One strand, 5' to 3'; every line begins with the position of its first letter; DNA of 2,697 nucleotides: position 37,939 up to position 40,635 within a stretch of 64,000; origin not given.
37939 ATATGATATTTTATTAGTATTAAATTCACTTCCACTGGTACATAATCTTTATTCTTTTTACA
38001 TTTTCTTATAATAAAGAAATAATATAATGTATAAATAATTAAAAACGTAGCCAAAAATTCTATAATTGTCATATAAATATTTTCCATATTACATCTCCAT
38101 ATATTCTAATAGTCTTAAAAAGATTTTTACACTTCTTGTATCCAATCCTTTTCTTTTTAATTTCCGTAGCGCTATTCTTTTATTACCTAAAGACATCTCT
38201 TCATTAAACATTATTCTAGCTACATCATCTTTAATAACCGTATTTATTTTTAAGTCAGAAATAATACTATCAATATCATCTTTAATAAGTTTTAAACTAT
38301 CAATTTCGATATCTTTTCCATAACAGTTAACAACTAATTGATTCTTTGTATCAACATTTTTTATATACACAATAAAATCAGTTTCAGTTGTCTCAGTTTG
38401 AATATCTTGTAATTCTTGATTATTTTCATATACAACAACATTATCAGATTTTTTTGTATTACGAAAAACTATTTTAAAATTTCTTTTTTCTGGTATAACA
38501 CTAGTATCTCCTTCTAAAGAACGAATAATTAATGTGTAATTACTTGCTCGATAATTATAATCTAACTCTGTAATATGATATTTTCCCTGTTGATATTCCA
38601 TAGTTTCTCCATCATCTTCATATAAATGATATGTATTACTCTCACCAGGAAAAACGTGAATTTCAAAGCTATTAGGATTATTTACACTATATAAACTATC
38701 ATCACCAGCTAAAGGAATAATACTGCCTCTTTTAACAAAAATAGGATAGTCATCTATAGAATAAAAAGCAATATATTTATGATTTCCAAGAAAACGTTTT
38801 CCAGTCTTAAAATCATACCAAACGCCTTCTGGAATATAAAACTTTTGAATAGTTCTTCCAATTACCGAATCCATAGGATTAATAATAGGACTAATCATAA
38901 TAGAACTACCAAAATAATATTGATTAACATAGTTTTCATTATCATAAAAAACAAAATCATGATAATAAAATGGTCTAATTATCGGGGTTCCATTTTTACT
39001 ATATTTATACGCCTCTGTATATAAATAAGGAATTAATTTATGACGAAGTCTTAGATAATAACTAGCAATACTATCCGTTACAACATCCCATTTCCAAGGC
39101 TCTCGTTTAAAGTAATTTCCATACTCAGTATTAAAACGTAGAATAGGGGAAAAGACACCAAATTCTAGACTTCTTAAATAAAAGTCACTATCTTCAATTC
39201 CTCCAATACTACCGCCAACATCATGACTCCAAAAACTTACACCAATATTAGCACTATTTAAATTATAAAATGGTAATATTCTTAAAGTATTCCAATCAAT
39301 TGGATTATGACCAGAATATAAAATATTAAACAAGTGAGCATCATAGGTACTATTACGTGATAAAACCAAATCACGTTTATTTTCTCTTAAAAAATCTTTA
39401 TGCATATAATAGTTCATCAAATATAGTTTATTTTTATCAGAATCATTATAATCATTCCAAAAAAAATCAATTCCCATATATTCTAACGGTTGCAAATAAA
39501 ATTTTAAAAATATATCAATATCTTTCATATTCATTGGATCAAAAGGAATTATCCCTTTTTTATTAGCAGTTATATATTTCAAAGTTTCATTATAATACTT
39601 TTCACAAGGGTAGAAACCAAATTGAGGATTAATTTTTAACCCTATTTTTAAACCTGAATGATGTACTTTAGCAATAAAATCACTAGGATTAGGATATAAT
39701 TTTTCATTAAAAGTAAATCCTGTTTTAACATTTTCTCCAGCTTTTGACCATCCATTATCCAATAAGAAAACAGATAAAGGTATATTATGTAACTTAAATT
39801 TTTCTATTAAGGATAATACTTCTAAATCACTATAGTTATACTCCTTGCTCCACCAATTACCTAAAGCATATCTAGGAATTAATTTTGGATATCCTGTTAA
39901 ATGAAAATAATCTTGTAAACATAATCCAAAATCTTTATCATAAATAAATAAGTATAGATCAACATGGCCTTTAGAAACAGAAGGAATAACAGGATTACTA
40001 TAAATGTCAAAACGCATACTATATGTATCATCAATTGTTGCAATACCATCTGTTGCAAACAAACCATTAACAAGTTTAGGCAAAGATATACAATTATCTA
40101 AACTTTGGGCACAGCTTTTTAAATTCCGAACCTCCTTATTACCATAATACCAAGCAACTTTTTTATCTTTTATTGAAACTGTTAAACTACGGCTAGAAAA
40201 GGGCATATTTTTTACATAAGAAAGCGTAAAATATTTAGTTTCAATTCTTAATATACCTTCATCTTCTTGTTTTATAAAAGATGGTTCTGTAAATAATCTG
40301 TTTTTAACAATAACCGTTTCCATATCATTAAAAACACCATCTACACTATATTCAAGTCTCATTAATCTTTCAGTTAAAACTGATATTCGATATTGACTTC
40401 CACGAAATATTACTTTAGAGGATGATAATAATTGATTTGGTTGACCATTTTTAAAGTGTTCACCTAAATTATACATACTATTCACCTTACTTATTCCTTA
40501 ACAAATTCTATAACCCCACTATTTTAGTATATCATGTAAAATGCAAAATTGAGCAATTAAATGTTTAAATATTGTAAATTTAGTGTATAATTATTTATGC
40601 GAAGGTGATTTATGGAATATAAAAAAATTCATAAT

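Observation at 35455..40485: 4.8-kb accessory island in the secE-nusG upstream position: three unknown membrane proteins plus a cytoplasmic GH31 glycosidase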

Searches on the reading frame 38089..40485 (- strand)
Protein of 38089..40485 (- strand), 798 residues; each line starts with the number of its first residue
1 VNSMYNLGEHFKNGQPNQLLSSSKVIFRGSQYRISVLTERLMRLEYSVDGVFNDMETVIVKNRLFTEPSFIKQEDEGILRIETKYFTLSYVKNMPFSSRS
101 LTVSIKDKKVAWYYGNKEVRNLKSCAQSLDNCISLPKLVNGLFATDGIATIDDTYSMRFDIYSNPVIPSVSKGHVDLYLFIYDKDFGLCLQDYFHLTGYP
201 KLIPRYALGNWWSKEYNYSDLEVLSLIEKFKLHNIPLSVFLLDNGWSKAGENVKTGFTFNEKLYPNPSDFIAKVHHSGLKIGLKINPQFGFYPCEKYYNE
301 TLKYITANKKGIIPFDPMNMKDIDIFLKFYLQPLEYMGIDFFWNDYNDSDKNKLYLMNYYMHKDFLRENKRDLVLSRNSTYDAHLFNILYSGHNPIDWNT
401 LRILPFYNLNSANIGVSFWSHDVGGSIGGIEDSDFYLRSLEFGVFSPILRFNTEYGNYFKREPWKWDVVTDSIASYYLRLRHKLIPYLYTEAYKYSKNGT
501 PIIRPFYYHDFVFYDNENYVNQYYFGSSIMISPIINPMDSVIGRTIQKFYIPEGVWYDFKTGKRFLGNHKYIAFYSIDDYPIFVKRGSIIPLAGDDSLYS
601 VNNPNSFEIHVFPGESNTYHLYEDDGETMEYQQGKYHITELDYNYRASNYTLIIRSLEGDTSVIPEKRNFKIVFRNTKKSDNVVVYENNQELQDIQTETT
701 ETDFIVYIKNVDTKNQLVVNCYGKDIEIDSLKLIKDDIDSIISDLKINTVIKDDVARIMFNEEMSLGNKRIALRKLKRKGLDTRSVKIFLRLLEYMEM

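Call 3: search_protein_families(library=pfam, proteins=[window:38089-40485:-], max_evalue=0.1)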
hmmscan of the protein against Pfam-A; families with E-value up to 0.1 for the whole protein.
window:38089-40485:- (798 aa): 3 families
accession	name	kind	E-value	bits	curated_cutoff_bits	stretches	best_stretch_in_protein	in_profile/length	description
PF01055.32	Glyco_hydro_31_2nd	-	1.1e-45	156.9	23.5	1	200-490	1-327/328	Glycosyl hydrolases family 31 TIM-barrel domain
PF17137.9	DUF5110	-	1.7e-16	60.5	27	1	608-676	3-70/71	Domain of unknown function (DUF5110)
PF21365.3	Glyco_hydro_31_3rd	-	1.8e-16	60.8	24.4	1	499-590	1-87/87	Glycosyl hydrolase family 31 C-terminal domain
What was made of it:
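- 38089..40485 (-): GH31-fold protein (798 aa), cytoplasmic, related to the GH31_u1 group. The nucleophile Asp345 is kept. The canonical acid/base position is His393. Pfam PF01055/PF21365/PF17137 (call 3).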

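Call 4: search_protein_families(library=ncbifam, proteins=[window:38089-40485:-], max_evalue=0.1)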
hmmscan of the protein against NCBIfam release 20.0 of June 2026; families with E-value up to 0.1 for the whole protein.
window:38089-40485:- (798 aa): 3 families
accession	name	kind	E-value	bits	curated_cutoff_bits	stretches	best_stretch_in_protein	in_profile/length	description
NF007940.0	PRK10658.1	equivalog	4.5e-47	160.9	606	2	339-657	422-740/771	alpha-xylosidase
NF040948.1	alpha_gluc_MalA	equivalog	1.9e-37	128.9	800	2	367-597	387-613/627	alpha-glucosidase MalA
NF007746.0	PRK10426.1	equivalog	8.5e-12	44.2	553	1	409-589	492-669/683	alpha-glucosidase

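Call 12: find_homologous_proteins(query=window:38089-40485:-)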
Query window:38089-40485:- (798 aa): 3536 proteins with E <= 0.001 among 8000 candidates; the best 120 are listed.
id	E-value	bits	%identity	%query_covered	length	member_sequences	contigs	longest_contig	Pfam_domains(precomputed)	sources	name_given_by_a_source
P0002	0.0e+0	1314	72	100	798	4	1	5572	PF21365.4,PF01055.33,PF02065.25,PF17137.10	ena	-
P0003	0.0e+0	1304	71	100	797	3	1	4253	PF21365.4,PF01055.33,PF02065.25,PF17137.10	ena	-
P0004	0.0e+0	1300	71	100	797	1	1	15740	PF21365.4,PF01055.33,PF17137.10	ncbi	-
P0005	0.0e+0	1293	70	100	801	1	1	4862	PF21365.4,PF01055.33,PF02065.25,PF17137.10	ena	-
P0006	0.0e+0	1280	69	100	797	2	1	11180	PF21365.4,PF01055.33,PF17137.10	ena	-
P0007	0.0e+0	1278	69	100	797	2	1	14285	PF21365.4,PF01055.33,PF17137.10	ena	-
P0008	0.0e+0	1271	69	100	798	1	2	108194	PF21365.4,PF01055.33,PF17137.10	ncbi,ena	-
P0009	0.0e+0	1260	70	100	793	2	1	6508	PF21365.4,PF01055.33,PF17137.10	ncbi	-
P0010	0.0e+0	1259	68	100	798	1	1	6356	PF21365.4,PF01055.33,PF17137.10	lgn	-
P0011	0.0e+0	1255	68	100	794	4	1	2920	PF21365.4,PF01055.33,PF17137.10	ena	-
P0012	0.0e+0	1254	69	100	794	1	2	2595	PF21365.4,PF01055.33,PF17137.10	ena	-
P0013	0.0e+0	1254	69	100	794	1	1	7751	PF21365.4,PF01055.33,PF17137.10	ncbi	-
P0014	0.0e+0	1249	67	100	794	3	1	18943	PF21365.4,PF01055.33,PF17137.10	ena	-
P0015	0.0e+0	1248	68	100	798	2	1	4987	PF21365.4,PF01055.33,PF17137.10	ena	-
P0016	0.0e+0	1243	66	100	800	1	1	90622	PF21365.4,PF01055.33,PF17137.10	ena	-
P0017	0.0e+0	1241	68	100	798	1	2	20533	PF21365.4,PF01055.33,PF17137.10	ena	-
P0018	0.0e+0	1236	68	100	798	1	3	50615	PF21365.4,PF01055.33,PF17137.10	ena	-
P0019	0.0e+0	1234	67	100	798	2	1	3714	PF21365.4,PF01055.33,PF17137.10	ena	-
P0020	0.0e+0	1233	67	100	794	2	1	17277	PF21365.4,PF01055.33,PF02065.25,PF17137.10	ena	-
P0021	0.0e+0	1230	67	100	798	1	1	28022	PF21365.4,PF01055.33,PF02065.25,PF17137.10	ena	-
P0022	0.0e+0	1227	67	100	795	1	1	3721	PF21365.4,PF01055.33,PF17137.10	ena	-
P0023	0.0e+0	1226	67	100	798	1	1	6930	PF21365.4,PF01055.33,PF17137.10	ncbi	-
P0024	0.0e+0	1226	67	100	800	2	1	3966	PF21365.4,PF01055.33,PF17137.10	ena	-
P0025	0.0e+0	1225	67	100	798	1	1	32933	PF21365.4,PF01055.33,PF17137.10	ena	-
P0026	0.0e+0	1224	67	100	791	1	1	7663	PF21365.4,PF01055.33,PF17137.10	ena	-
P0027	0.0e+0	1223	66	100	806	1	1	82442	PF21365.4,PF01055.33,PF17137.10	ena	-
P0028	0.0e+0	1221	66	100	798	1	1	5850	PF21365.4,PF01055.33,PF17137.10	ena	-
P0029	0.0e+0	1219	66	100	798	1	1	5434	PF21365.4,PF01055.33,PF17137.10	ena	-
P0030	0.0e+0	1217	67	100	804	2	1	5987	PF21365.4,PF01055.33,PF17137.10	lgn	-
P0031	0.0e+0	1217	66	100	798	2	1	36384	PF21365.4,PF01055.33,PF17137.10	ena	-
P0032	0.0e+0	1215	66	100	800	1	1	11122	PF21365.4,PF01055.33,PF17137.10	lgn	-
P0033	0.0e+0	1213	67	100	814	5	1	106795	PF21365.4,PF01055.33,PF17137.10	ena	-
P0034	0.0e+0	1212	66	100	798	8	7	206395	PF21365.4,PF01055.33,PF17137.10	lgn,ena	-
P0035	0.0e+0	1208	66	100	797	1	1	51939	PF21365.4,PF01055.33,PF17137.10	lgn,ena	-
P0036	0.0e+0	1207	67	100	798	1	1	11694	PF21365.4,PF01055.33,PF17137.10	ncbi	-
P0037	0.0e+0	1207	66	100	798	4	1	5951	PF21365.4,PF01055.33,PF17137.10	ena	-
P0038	0.0e+0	1206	66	100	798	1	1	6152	PF21365.4,PF01055.33,PF17137.10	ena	-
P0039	0.0e+0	1205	66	100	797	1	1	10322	PF21365.4,PF01055.33,PF17137.10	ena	-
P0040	0.0e+0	1205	66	100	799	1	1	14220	PF21365.4,PF01055.33,PF17137.10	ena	-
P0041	0.0e+0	1203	64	100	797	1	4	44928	PF21365.4,PF01055.33,PF17137.10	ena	-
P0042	0.0e+0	1203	65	100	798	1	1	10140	PF21365.4,PF01055.33,PF17137.10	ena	-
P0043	0.0e+0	1203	65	100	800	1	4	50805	PF21365.4,PF01055.33,PF17137.10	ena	-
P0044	0.0e+0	1203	65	100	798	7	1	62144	PF21365.4,PF01055.33,PF17137.10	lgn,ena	-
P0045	0.0e+0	1202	65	100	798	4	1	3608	PF21365.4,PF01055.33,PF17137.10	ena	-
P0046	0.0e+0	1202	65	100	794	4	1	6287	PF21365.4,PF01055.33,PF17137.10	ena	-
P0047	0.0e+0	1201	66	100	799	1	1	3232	PF21365.4,PF01055.33,PF17137.10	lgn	-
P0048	0.0e+0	1200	66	100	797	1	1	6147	PF21365.4,PF01055.33,PF17137.10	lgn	-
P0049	0.0e+0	1200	65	100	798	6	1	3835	PF21365.4,PF01055.33,PF17137.10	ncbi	-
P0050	0.0e+0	1200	65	100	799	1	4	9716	PF21365.4,PF01055.33,PF17137.10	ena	-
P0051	0.0e+0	1198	65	100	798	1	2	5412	PF21365.4,PF01055.33,PF17137.10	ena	-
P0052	0.0e+0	1196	65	100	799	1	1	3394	PF21365.4,PF01055.33,PF17137.10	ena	-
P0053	0.0e+0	1196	65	100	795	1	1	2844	PF21365.4,PF01055.33,PF17137.10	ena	-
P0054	0.0e+0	1195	65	100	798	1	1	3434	PF21365.4,PF01055.33,PF17137.10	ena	-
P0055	0.0e+0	1194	66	100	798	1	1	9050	PF21365.4,PF01055.33,PF17137.10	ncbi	-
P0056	0.0e+0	1193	65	100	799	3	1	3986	PF21365.4,PF01055.33,PF17137.10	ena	-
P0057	0.0e+0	1193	65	100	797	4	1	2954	PF21365.4,PF01055.33,PF17137.10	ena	-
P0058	0.0e+0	1193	66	100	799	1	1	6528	PF21365.4,PF01055.33,PF17137.10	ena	-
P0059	0.0e+0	1191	64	100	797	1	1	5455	PF21365.4,PF01055.33,PF17137.10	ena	-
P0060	0.0e+0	1191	64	100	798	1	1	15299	PF21365.4,PF01055.33,PF17137.10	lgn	-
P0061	0.0e+0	1190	65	100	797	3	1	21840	PF21365.4,PF01055.33,PF02065.25,PF17137.10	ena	-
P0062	0.0e+0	1190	65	100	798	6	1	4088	PF21365.4,PF01055.33,PF17137.10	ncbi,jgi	jgi:alpha-glucosidase (family GH31 glycosyl hydrolase)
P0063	0.0e+0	1188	65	100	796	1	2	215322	PF21365.4,PF01055.33,PF17137.10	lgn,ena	-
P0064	0.0e+0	1187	65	100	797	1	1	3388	PF21365.4,PF01055.33,PF17137.10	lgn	-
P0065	0.0e+0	1187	66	100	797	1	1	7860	PF21365.4,PF01055.33,PF17137.10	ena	-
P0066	0.0e+0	1186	65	100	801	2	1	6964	PF21365.4,PF01055.33,PF17137.10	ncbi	-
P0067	0.0e+0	1186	65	100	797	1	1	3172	PF21365.4,PF01055.33,PF17137.10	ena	-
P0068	0.0e+0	1185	64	100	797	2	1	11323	PF21365.4,PF01055.33,PF17137.10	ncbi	-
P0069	0.0e+0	1184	65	100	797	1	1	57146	PF21365.4,PF01055.33,PF17137.10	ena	-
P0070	0.0e+0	1184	65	100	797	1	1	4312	PF21365.4,PF01055.33,PF17137.10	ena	-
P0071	0.0e+0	1184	65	100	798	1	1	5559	PF21365.4,PF01055.33,PF17137.10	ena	-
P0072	0.0e+0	1181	63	100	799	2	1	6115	PF21365.4,PF01055.33,PF17137.10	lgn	-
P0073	0.0e+0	1180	65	100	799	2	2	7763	PF21365.4,PF01055.33,PF17137.10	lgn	-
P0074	0.0e+0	1178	64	100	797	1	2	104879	PF21365.4,PF01055.33,PF17137.10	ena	-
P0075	0.0e+0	1175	64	100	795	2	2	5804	PF21365.4,PF01055.33,PF17137.10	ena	-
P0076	0.0e+0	1173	64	100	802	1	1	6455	PF21365.4,PF01055.33,PF17137.10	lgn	-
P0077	0.0e+0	1171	65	100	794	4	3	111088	PF21365.4,PF01055.33,PF17137.10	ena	-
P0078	0.0e+0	1171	63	100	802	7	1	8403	PF21365.4,PF01055.33,PF17137.10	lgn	-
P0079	0.0e+0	1169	63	100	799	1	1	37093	PF21365.4,PF01055.33,PF17137.10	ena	-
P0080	0.0e+0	1167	64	100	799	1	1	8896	PF21365.4,PF01055.33,PF17137.10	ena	-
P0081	0.0e+0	1167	63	100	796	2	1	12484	PF21365.4,PF01055.33,PF17137.10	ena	-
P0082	0.0e+0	1166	63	99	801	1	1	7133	PF21365.4,PF01055.33,PF17137.10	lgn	-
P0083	0.0e+0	1166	64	100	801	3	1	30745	PF21365.4,PF01055.33,PF17137.10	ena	-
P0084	0.0e+0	1163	65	100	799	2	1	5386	PF21365.4,PF01055.33,PF17137.10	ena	-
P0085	0.0e+0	1162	63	100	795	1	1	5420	PF21365.4,PF01055.33,PF17137.10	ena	-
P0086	0.0e+0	1160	63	100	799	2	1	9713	PF21365.4,PF01055.33,PF17137.10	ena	-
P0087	0.0e+0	1154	63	100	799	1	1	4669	PF21365.4,PF01055.33,PF17137.10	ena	-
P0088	0.0e+0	1134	62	100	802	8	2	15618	PF21365.4,PF01055.33,PF17137.10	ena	-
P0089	0.0e+0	1118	70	86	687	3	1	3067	PF21365.4,PF01055.33,PF17137.10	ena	-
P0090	0.0e+0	1111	60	99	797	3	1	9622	PF21365.4,PF01055.33,PF17137.10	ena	-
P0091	0.0e+0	1103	59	100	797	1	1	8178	PF21365.4,PF01055.33,PF17137.10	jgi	-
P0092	0.0e+0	1101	60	100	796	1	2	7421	PF21365.4,PF01055.33,PF17137.10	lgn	-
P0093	0.0e+0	1099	58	100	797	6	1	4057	PF21365.4,PF01055.33,PF17137.10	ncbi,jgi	jgi:alpha-glucosidase (family GH31 glycosyl hydrolase)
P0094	0.0e+0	1096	60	100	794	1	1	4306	PF21365.4,PF01055.33,PF17137.10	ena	-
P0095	0.0e+0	1091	58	100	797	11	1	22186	PF21365.4,PF01055.33,PF17137.10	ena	-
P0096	0.0e+0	1089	59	100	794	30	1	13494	PF21365.4,PF01055.33,PF17137.10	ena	-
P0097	0.0e+0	1083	59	100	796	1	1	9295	PF21365.4,PF01055.33,PF17137.10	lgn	-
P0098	0.0e+0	1080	57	99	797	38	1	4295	PF21365.4,PF01055.33,PF17137.10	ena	-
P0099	0.0e+0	1077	59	100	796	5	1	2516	PF21365.4,PF01055.33,PF17137.10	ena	-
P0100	0.0e+0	1076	59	100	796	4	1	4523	PF21365.4,PF01055.33,PF17137.10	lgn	-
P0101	0.0e+0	1072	59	100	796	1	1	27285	PF21365.4,PF01055.33,PF17137.10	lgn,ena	-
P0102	0.0e+0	1057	59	100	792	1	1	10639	PF21365.4,PF01055.33,PF17137.10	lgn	-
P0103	0.0e+0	1052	59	100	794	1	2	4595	PF21365.4,PF01055.33,PF17137.10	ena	-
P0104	0.0e+0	1052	59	100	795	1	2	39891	PF21365.4,PF01055.33,PF17137.10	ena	-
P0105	0.0e+0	1033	57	100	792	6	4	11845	PF21365.4,PF01055.33,PF17137.10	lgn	-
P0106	0.0e+0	1027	58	100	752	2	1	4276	PF21365.4,PF01055.33,PF17137.10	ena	-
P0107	0.0e+0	1018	56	100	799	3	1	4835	PF21365.4,PF01055.33,PF17137.10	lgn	-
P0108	5.1e-290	983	54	100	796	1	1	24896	PF21365.4,PF01055.33,PF17137.10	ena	-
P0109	4.2e-280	950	53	99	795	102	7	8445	PF21365.4,PF01055.33,PF17137.10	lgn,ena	-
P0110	1.5e-276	938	54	99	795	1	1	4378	PF21365.4,PF01055.33,PF17137.10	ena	-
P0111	1.2e-275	935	52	99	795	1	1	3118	PF21365.4,PF01055.33,PF17137.10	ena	-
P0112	1.6e-275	935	52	99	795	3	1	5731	PF21365.4,PF01055.33,PF17137.10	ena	-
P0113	3.4e-275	934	52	99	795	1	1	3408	PF21365.4,PF01055.33,PF17137.10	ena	-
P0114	3.9e-275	933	53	99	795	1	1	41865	PF21365.4,PF01055.33,PF17137.10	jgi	-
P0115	4.0e-275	933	52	99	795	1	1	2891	PF21365.4,PF01055.33,PF17137.10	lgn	-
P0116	4.7e-275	933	52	99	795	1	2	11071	PF21365.4,PF01055.33,PF17137.10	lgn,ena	-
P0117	4.8e-275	933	52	99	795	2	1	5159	PF21365.4,PF01055.33,PF17137.10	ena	-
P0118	1.3e-274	932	52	99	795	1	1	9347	PF21365.4,PF01055.33,PF17137.10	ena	-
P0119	1.5e-274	931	54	100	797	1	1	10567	PF21365.4,PF01055.33,PF17137.10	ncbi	-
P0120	1.6e-274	931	52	99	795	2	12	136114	PF21365.4,PF01055.33,PF17137.10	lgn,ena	-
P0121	1.7e-274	931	52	99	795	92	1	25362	PF21365.4,PF01055.33,PF17137.10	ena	-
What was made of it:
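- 38089..40485 (-): 121 orthologs at 52-72% identity (call 12).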

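Call 13: find_encoding_contigs(protein=P0008, flank=10000, max_places=2)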
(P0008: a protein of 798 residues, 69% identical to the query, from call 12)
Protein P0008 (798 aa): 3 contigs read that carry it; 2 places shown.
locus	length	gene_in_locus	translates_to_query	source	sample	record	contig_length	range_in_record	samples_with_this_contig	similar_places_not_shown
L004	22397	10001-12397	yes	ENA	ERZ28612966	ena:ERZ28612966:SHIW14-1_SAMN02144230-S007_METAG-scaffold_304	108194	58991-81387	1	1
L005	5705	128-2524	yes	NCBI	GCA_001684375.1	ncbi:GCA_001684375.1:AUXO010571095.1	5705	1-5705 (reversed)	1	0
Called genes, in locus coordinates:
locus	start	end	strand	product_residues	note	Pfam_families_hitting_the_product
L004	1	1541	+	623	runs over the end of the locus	PF00890:FAD_binding_2 (faint), PF01134:GIDA, PF21680:GIDA_C_1st, PF13932:SAM_GIDA_C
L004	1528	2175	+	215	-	PF02527:GidB, PF05175:MTS (weak), PF13847:Methyltransf_31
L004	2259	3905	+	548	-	PF02195:ParB_N, PF17762:HTH_ParB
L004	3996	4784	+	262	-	PF00142:Fer4_NifH, PF01656:CbiA, PF02374:ArsA_ATPase, PF06564:CBP_BcsQ, PF09140:MipZ (weak), PF10609:ParA, PF13614:AAA_31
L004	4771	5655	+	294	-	PF02195:ParB_N, PF17762:HTH_ParB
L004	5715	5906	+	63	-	PF06107:DUF951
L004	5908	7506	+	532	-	PF03806:ABG_transport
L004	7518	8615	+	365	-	PF01926:MMR_HSR1, PF02421:FeoB_N, PF06071:YchF-GTPase_C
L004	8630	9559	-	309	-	PF04055:Radical_SAM, PF16199:Radical_SAM_C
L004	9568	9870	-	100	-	-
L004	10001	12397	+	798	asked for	PF01055:Glyco_hydro_31_2nd, PF21365:Glyco_hydro_31_3rd, PF17137:DUF5110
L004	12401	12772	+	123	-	-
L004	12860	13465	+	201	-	-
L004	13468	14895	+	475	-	-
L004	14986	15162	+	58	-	PF00584:SecE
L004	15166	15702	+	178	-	PF02357:NusG, PF00467:KOW (weak)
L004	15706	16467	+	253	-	-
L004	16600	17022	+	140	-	PF03946:Ribosomal_L11_N, PF00298:Ribosomal_L11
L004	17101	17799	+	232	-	PF00687:Ribosomal_L1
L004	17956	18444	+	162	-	PF00466:Ribosomal_L10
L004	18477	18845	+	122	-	PF16320:Ribosomal_L12_N, PF00542:Ribosomal_L12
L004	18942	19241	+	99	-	-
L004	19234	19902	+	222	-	PF02698:DUF218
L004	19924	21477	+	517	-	-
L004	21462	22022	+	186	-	-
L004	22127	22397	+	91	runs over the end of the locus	-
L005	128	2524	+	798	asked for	PF01055:Glyco_hydro_31_2nd, PF21365:Glyco_hydro_31_3rd, PF17137:DUF5110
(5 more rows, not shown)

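Call 14: find_encoding_contigs(protein=P0034, flank=10000, max_places=2)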
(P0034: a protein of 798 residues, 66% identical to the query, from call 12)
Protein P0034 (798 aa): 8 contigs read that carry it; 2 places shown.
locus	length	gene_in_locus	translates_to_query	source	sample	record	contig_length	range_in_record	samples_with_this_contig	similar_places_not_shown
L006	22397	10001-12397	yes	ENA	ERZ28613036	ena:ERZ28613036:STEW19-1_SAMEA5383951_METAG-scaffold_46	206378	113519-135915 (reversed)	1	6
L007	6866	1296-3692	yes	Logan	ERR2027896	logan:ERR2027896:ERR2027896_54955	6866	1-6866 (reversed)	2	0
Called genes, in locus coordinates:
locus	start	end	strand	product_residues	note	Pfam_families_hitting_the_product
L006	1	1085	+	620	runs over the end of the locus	PF00890:FAD_binding_2 (faint), PF01134:GIDA, PF12831:FAD_oxidored (faint), PF21680:GIDA_C_1st, PF13932:SAM_GIDA_C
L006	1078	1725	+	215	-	PF02527:GidB, PF13847:Methyltransf_31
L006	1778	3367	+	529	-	PF02195:ParB_N, PF17762:HTH_ParB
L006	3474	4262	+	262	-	PF00142:Fer4_NifH (weak), PF01656:CbiA, PF02374:ArsA_ATPase, PF06564:CBP_BcsQ, PF09140:MipZ (weak), PF10609:ParA, PF13614:AAA_31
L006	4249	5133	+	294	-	PF02195:ParB_N, PF08535:KorB (faint), PF17762:HTH_ParB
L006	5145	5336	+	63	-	PF06107:DUF951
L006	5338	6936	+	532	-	PF03806:ABG_transport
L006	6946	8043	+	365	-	PF01926:MMR_HSR1, PF02421:FeoB_N, PF06071:YchF-GTPase_C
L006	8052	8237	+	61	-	-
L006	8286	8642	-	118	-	-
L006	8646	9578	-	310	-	PF04055:Radical_SAM, PF16199:Radical_SAM_C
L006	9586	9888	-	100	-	-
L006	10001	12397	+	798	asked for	PF01055:Glyco_hydro_31_2nd, PF21365:Glyco_hydro_31_3rd, PF17137:DUF5110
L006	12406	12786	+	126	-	-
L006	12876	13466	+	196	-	-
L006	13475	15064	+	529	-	-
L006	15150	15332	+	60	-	PF00584:SecE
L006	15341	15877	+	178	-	PF02357:NusG, PF00467:KOW (weak)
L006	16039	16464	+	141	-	PF03946:Ribosomal_L11_N, PF00298:Ribosomal_L11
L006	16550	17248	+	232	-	PF00687:Ribosomal_L1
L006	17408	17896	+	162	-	PF00466:Ribosomal_L10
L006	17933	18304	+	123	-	PF16320:Ribosomal_L12_N, PF00542:Ribosomal_L12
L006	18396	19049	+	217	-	PF02698:DUF218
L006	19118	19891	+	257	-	-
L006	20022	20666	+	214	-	PF01381:HTH_3, PF07022:Phage_CI_repr (weak), PF08279:HTH_11 (weak), PF12844:HTH_19, PF13443:HTH_26 (weak), PF13560:HTH_31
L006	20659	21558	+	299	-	PF13349:DUF4097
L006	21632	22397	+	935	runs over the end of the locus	PF00005:ABC_tran (faint), PF02463:SMC_N (faint), PF03193:RsgA_GTPase (faint), PF13304:AAA_21 (faint), PF13555:AAA_29 (faint), PF20703:nSTAND1 (faint), PF17760:UvrA_inter, PF17755:UvrA_DNA-bind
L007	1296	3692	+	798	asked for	PF01055:Glyco_hydro_31_2nd, PF21365:Glyco_hydro_31_3rd, PF17137:DUF5110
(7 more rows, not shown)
